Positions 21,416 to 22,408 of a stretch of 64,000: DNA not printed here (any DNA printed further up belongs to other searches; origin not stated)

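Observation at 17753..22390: Giant secreted protein built from a triplicated, uncharacterised six-cysteine module interleaved with choice-of-anchor-D Ig-like domains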

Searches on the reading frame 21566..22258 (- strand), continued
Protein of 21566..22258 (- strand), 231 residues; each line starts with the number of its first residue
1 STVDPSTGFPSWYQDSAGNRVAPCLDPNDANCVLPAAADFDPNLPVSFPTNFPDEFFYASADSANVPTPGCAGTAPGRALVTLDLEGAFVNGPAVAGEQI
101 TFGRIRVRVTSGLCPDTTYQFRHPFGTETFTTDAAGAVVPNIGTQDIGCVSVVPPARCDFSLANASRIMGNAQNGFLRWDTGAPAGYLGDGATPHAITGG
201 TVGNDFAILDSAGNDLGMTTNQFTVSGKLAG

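Call 55: search_protein_families(library=pfam, alignment_id=A4, max_evalue=0.0001)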
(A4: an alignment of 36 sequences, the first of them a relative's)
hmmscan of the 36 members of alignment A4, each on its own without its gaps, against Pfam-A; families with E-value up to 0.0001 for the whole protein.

A. member 1, P0172 (3066 aa): 9 families
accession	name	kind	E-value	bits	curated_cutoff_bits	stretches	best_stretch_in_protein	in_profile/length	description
PF22352.2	K319L-like_PKD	-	3.8e-130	424.6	27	15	191-271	1-84/84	K319L-like, PKD domain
PF18911.6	PKD_4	-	4.1e-101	331.7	27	12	184-271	1-85/85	PKD domain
PF24517.2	CBM96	-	1.6e-60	204.1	26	2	556-703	3-162/164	Carbohydrate-binding module family 96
PF18998.6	Flg_new_2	-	8.5e-58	192.7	23.6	6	1428-1499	3-71/73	Divergent InlB B-repeat domain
PF00801.26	PKD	-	1.2e-33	115.3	23.5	0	821-879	16-75/80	PKD domain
PF21027.3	Sde0182_C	-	2e-18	67.2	27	0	481-536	2-55/83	Cellulose-binding protein Sde0182, C-terminal domain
PF02494.22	HYR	-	2.4e-09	37.8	21.7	0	2550-2590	41-81/81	HYR domain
PF13860.13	FlgD_ig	-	7e-07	29.6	27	1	3003-3052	25-74/79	FlgD Ig-like domain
PF14347.11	DUF4399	-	9.9e-07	29.5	28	0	1967-1995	54-82/91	Domain of unknown function (DUF4399)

B. families by the number of members that match (of 36 scanned): 66 families (the first 25 are shown)
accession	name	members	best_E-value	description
PF22352.2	K319L-like_PKD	9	3.8e-130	K319L-like, PKD domain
PF24507.1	Ig_CFAP65_4th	9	1.5e-23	CFAP65, fourth Ig-like domain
PF22073.2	Cep192_D4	7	6.7e-75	Cep192 domain 4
PF15780.11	ASH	7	8.4e-59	Abnormal spindle-like microcephaly-assoc'd, ASPM-SPD-2-Hydin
PF22544.2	HYDIN_VesB_CFA65-like_Ig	7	2.9e-54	HYDIN/CFA65/VesB-like, Ig-like domain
PF12371.14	TMEM131_like_N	7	2.3e-34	Transmembrane protein 131-like N-terminal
PF07610.17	DUF1573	7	6.9e-34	Protein of unknown function (DUF1573)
PF18911.6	PKD_4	6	4.1e-101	PKD domain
PF16403.11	Bact_surface_Ig-like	6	4.9e-89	Bacterial surface protein, Ig-like domain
PF24771.2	Ig_CFAP74_1st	6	7.6e-28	CFAP74 first Ig-like domain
PF17210.9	SdrD_B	6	1.5e-21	SdrD B-like domain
PF02494.22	HYR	6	9.7e-17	HYR domain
PF13290.12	CHB_HEX_C_1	5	6.1e-46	Chitobiase/beta-hexosaminidase C-terminal domain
PF02368.24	Big_2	5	2.1e-32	Bacterial Ig-like domain (group 2)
PF17963.7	Big_9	5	1e-18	Bacterial Ig domain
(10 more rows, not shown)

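Call 56: find_encoding_contigs(protein=P0041, flank=9000, max_places=1)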
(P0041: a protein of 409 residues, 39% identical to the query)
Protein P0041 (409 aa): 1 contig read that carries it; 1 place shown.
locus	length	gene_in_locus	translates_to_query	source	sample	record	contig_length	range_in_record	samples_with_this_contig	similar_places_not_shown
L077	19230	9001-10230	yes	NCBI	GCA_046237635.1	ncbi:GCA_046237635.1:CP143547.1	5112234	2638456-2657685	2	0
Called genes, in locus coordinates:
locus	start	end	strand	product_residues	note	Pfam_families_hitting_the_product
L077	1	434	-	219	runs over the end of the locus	PF06508:QueC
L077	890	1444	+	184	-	PF04542:Sigma70_r2, PF08281:Sigma70_r4_2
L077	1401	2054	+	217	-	-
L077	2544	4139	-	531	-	PF00199:Catalase, PF06628:Catalase-rel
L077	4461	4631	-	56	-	-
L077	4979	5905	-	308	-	PF04294:VanW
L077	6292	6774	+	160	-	PF12728:HTH_17, PF13384:HTH_23 (weak), PF13411:MerR_1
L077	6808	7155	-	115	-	PF10823:DUF2568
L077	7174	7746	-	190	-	PF00440:TetR_N (faint), PF13305:TetR_C_33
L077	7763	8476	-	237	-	PF00753:Lactamase_B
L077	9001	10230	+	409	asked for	-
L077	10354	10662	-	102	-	-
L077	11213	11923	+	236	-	-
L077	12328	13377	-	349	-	PF03576:Peptidase_S58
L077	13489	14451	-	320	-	PF02082:Rrf2 (weak), PF08220:HTH_DeoR (faint), PF08279:HTH_11, PF13280:WYL, PF25583:WCX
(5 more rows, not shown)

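Call 57: find_encoding_contigs(protein=P0045, flank=9000, max_places=1)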
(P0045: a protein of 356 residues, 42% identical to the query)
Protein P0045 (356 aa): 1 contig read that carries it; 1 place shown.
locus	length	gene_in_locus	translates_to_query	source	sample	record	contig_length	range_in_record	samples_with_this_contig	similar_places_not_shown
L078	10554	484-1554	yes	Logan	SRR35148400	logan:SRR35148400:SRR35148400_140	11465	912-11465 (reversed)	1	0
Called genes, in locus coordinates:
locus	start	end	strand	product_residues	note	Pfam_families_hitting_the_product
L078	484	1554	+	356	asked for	-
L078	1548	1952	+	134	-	-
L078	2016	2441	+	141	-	-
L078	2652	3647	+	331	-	PF00486:Trans_reg_C, PF03704:BTAD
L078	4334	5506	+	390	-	PF01546:Peptidase_M20, PF07687:M20_dimer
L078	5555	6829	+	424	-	PF00083:Sugar_tr, PF07690:MFS_1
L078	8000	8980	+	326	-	PF00486:Trans_reg_C, PF03704:BTAD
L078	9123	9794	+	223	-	PF00072:Response_reg, PF00196:GerE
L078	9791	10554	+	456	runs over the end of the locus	PF07730:HisKA_3 (weak), PF02518:HATPase_c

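Call 58: find_encoding_contigs(protein=P0057, flank=9000, max_places=1)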
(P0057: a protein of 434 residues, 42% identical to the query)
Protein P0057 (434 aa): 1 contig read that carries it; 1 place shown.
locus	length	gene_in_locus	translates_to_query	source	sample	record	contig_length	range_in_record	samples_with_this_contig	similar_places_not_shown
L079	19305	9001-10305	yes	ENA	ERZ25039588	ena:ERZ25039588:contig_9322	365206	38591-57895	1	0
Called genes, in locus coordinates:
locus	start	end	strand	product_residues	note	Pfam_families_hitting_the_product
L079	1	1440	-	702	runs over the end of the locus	-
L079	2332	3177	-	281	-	PF07669:Eco57I, PF02384:N6_Mtase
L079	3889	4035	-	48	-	-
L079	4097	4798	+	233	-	PF05235:CHAD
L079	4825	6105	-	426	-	PF03401:TctC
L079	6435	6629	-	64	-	PF06224:AlkZ-like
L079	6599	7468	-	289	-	PF06224:AlkZ-like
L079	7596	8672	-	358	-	PF00180:Iso_dh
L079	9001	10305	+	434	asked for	-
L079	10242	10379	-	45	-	-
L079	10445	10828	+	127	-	PF02627:CMD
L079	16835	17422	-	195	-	-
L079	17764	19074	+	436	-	PF19425:Csd3_N2 (weak), PF01551:Peptidase_M23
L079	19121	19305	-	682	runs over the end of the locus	PF07486:Hydrolase_2, PF10030:DUF2272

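Call 60: search_protein_families(library=ncbifam, proteins=[L050:1626-3836:+, L022:12516-15287:+, L066:5862-7613:-], max_evalue=0.00001)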
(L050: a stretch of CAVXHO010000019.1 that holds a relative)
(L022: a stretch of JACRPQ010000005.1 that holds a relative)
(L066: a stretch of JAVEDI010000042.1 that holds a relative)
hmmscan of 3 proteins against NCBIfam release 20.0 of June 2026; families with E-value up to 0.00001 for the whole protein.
L050:1626-3836:+ (736 aa): 3 families
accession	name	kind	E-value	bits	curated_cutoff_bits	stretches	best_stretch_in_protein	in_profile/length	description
NF008205.1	PRK10965.1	equivalog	1.2e-26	93.7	525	1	635-733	433-527/529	multicopper oxidase CueO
NF045554.1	AmiPhnlOxPhsA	equivalog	4.6e-26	91.5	950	1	180-509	39-326/581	O-aminophenol oxidase PhsA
NF008135.0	PRK10883.1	equivalog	1.6e-14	53.3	581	1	386-443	194-251/471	cell division protein FtsP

L022:12516-15287:+ (923 aa): 4 families
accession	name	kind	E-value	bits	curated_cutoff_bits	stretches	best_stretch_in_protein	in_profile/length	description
NF045554.1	AmiPhnlOxPhsA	equivalog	7.1e-27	94.2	950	2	182-511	39-326/581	O-aminophenol oxidase PhsA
NF008205.1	PRK10965.1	equivalog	1.4e-26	93.4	525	1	636-727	438-526/529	multicopper oxidase CueO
NF008135.0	PRK10883.1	equivalog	1.9e-15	56.4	581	1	389-454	195-260/471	cell division protein FtsP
NF038112.1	myxo_dep_M36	subfamily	1.1e-10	39.4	1500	1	735-850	1287-1407/1604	myxosortase-dependent M36 family metallopeptidase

L066:5862-7613:- (583 aa): 4 families
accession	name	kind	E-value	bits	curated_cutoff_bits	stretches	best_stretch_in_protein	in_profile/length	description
NF008205.1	PRK10965.1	equivalog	1.5e-57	195.6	525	2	136-432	67-358/529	multicopper oxidase CueO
NF045554.1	AmiPhnlOxPhsA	equivalog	9.7e-47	159.8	950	2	168-406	106-373/581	O-aminophenol oxidase PhsA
NF008135.0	PRK10883.1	equivalog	6.9e-33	113.8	581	1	142-547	73-465/471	cell division protein FtsP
TIGR01480.1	copper_res_A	subfamily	4.4e-10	38.6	478.95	1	131-238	61-161/593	copper resistance system multicopper oxidase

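Call 61: search_solved_structures(query=L050:1626-3836:+, max_evalue=0.00001)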
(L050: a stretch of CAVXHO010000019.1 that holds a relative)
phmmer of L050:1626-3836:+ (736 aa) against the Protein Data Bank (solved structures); distinct sequences matched with E-value up to 0.00001: 65 (the best 60 are shown).
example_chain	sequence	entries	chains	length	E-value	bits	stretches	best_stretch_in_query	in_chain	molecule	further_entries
2wsd_A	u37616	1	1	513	2.2e-36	128.9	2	178-438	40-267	SPORE COAT PROTEIN A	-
1gsk_A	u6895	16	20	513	2.7e-36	128.6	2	178-438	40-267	SPORE COAT PROTEIN A | COTA LACCASE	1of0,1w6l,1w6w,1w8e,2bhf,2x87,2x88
4akq_A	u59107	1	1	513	7.1e-36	127.2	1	178-438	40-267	SPORE COAT PROTEIN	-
4a67_A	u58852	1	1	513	9.2e-36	126.8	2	178-438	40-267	SPORE COAT PROTEIN A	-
4a68_A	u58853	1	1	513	1.1e-35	126.6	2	178-438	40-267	SPORE COAT PROTEIN A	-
4akp_A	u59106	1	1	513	1.6e-35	126.1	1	178-438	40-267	SPORE COAT PROTEIN A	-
4a66_A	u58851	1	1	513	2.2e-35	125.6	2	178-438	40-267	SPORE COAT PROTEIN A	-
4ako_A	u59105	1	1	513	2.8e-35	125.2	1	178-438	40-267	SPORE COAT PROTEIN A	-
5zlk_A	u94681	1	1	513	3.7e-35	124.8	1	178-438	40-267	Spore coat protein A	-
5zlm_A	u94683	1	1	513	4.3e-35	124.6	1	178-438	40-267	Spore coat protein A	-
5zll_A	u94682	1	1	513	4.3e-35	124.6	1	178-438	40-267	Spore coat protein A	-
9bd5_A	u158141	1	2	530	1.5e-32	116.2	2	179-342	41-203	Spore coat protein A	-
7z5p_A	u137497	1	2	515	1.1e-31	113.3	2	179-440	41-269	Copper oxidase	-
2xll_A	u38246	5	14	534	1.5e-29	106.2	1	473-733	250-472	BILIRUBIN OXIDASE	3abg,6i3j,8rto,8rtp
6iqz_A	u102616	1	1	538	1.6e-29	106.2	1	473-733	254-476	Bilirubin oxidase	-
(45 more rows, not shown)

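Call 70: predict_structure(alignment_id=A5)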
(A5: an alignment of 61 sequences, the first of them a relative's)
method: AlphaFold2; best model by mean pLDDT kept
length: 441 residues; sequences in the alignment: 61
mean_pLDDT: 87.1   pTM: 0.69
mean pLDDT of the five models: 87.1, 86.9, 86.0, 84.7, 82.1
residues with pLDDT >= 90: 278; 70-90: 95; 50-70: 63; < 50: 5
segments of 3 or more residues with pLDDT < 50: none
pLDDT, mean of each block of 10 residues (from residue 1): 52 63 64 84 89 91 76 61 63 79 95 94 83 74 96 97 96 98 78 82 92 96 95 95 98 97 94 80 89 93 88 93 86 93 92 87 96 97 92 88 90 95 95 95 87
secondary structure, 60 per line:
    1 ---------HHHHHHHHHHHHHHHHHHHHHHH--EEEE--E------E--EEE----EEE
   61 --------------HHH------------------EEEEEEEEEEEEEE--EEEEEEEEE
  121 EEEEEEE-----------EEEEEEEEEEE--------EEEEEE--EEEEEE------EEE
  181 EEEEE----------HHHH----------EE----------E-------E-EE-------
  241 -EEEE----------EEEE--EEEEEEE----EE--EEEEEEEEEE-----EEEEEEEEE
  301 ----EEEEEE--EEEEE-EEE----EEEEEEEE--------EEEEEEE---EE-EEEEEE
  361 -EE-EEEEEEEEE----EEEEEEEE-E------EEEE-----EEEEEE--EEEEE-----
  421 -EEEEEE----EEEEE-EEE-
elements in order: H10-32 E35-38 E51-53 E58-60 E96-109 E112-127 E139-149 E158-163 E166-171 E178-185 H196-199 E242-245 E256-259 E262-268 E277-286 E292-300 E305-310 E313-317 E319-321 E326-333 E342-348 E355-360 E365-373 E378-385 E394-397 E403-408 E411-415 E422-427 E432-436 E438-440

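Call 76: search_solved_structures(query=A3, max_evalue=10, show_alignments=1)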
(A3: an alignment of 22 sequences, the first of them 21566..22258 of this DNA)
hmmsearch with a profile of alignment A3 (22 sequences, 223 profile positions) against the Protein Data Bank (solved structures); distinct sequences matched with E-value up to 10: 0.

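Call 80: search_dna_similar(query=window:21566-22258:-, collection=plasmids, mode=protein, max_rows=15)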
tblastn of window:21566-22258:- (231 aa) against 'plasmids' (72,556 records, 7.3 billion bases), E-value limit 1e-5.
Records with a match: 3; places in all: 3; records where one place covers at least 80% of the query: 3.
Best place of each record, by identity: <60% 3.
By first word of the organism name: Arthrobacter 1; Indioceanicola 1; Skermanella 1.
By predicted mobility (MOB-suite, as given by PLSDB): non-mobilizable 3.
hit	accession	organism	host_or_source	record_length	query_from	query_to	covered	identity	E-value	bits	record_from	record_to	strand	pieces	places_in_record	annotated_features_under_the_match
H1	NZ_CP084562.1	Arthrobacter sp. FW305-BF8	isolate,groundwater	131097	3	230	99%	39.5%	4e-31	127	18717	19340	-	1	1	hypothetical protein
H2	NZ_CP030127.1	Indioceanicola profundi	sediment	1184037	3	227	97%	36.1%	2e-20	96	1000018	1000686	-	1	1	none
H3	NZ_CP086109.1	Skermanella mucosa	single cell,crude oil contaminated ...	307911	9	231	97%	35.5%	6e-20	95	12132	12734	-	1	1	Ig-like domain-containing protein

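Call 81: get_annotated_region(hit=H1, flank=12000)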
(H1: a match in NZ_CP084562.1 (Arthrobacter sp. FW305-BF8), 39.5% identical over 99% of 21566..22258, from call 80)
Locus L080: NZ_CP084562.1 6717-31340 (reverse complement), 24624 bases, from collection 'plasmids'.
description: Arthrobacter sp. FW305-BF8 plasmid unnamed1
organism: Arthrobacter sp. FW305-BF8 (NCBI taxid 2879617)
taxonomy: Bacteria; Actinomycetota; Actinomycetes; Micrococcales; Micrococcaceae; Arthrobacter; Arthrobacter sp. FW305-BF8
host: -; source: isolate,groundwater; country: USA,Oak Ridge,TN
typing (MOB-suite, as given by PLSDB): non-mobilizable
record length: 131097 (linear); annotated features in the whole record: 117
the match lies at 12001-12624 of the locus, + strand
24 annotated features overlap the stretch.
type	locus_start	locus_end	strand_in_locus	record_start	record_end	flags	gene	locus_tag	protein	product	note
CDS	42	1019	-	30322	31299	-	trxB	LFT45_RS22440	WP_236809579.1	thioredoxin-disulfide reductase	-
CDS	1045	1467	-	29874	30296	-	-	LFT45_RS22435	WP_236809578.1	arsenate reductase ArsC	-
CDS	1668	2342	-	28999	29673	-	-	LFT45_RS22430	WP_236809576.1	helix-turn-helix domain-containing protein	-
CDS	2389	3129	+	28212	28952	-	-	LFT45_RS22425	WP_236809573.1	MIP/aquaporin family protein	GO:0055085 - transmembrane transport [Evidence IEA]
CDS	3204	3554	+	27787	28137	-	-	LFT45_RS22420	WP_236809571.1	metalloregulator ArsR/SmtB family transcription factor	GO:0006355 - regulation of DNA-templated transcription [Evidence IEA]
CDS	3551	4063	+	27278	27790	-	-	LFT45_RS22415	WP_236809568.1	GNAT family N-acetyltransferase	-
CDS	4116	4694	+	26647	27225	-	-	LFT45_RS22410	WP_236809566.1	DinB family protein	-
CDS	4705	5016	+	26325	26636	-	-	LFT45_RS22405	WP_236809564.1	thioredoxin family protein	-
CDS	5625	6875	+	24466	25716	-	-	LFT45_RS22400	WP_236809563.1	Nramp family divalent metal transporter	GO:0055085 - transmembrane transport [Evidence IEA]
CDS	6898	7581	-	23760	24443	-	-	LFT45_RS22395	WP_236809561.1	metal-dependent transcriptional regulator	-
CDS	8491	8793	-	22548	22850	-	-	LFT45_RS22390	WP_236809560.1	hypothetical protein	-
CDS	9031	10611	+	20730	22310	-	-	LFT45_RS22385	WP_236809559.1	multicopper oxidase domain-containing protein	-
CDS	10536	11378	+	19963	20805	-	-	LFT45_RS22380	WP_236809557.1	multicopper oxidase domain-containing protein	-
CDS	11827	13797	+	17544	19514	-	-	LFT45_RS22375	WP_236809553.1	hypothetical protein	-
CDS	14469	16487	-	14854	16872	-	-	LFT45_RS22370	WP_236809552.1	multicopper oxidase family protein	-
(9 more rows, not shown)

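Call 82: get_annotated_region(hit=H3, flank=10000)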
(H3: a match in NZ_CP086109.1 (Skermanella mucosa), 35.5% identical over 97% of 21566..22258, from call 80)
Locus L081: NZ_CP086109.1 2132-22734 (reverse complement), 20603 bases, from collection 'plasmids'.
description: Skermanella mucosa strain KEMB 2255-438 plasmid pSM-3, complete sequence
organism: Skermanella mucosa (NCBI taxid 1789672)
taxonomy: Bacteria; Pseudomonadota; Alphaproteobacteria; Rhodospirillales; Azospirillaceae; Skermanella; Skermanella mucosa
host: -; source: single cell,crude oil contaminated deserts; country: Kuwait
typing (MOB-suite, as given by PLSDB): non-mobilizable
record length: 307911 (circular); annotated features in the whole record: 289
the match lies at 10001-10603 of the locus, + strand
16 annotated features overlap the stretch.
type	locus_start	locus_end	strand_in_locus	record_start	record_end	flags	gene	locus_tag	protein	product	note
CDS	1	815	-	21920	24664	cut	-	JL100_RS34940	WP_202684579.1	PAS domain S-box protein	-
CDS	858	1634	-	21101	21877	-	-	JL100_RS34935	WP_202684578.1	response regulator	GO:0000160 - phosphorelay signal transduction system [Evidence IEA]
CDS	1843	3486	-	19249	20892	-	-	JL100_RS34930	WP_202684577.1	hypothetical protein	-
CDS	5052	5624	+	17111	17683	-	-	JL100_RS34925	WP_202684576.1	hypothetical protein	-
CDS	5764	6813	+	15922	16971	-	-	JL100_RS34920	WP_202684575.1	cyclase family protein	-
CDS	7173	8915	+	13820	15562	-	-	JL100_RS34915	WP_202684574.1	multicopper oxidase domain-containing protein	-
CDS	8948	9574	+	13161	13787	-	-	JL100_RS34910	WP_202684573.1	SCO family protein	-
CDS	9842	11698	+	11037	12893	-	-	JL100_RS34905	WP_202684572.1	Ig-like domain-containing protein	-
CDS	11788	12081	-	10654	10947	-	-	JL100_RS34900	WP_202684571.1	hypothetical protein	-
CDS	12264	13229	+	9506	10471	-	-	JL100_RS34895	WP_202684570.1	oxygenase MpaB family protein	-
CDS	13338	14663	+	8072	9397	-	-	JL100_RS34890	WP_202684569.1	serine hydrolase domain-containing protein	-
CDS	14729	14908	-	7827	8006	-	-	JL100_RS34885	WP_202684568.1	hypothetical protein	-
CDS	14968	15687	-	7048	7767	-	-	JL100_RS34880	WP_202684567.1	GntR family transcriptional regulator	-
CDS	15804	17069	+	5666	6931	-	-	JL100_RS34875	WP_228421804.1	ABC transporter substrate-binding protein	-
CDS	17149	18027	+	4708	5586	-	-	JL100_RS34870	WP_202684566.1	branched-chain amino acid ABC transporter permease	GO:0015803 - branched-chain amino acid transport [Evidence IEA]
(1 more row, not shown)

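Call 83: get_annotated_region(hit=H2, flank=10000)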
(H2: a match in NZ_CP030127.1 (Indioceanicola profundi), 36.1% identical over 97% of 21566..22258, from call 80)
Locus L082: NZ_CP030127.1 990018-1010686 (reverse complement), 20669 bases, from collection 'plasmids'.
description: Indioceanicola profundi strain SCSIO 08040 plasmid unnamed1, complete sequence
organism: Indioceanicola profundi (NCBI taxid 2220096)
taxonomy: Bacteria; Pseudomonadota; Alphaproteobacteria; Rhodospirillales; Azospirillaceae; Indioceanicola; Indioceanicola profundi
host: -; source: sediment; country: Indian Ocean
typing (MOB-suite, as given by PLSDB): non-mobilizable
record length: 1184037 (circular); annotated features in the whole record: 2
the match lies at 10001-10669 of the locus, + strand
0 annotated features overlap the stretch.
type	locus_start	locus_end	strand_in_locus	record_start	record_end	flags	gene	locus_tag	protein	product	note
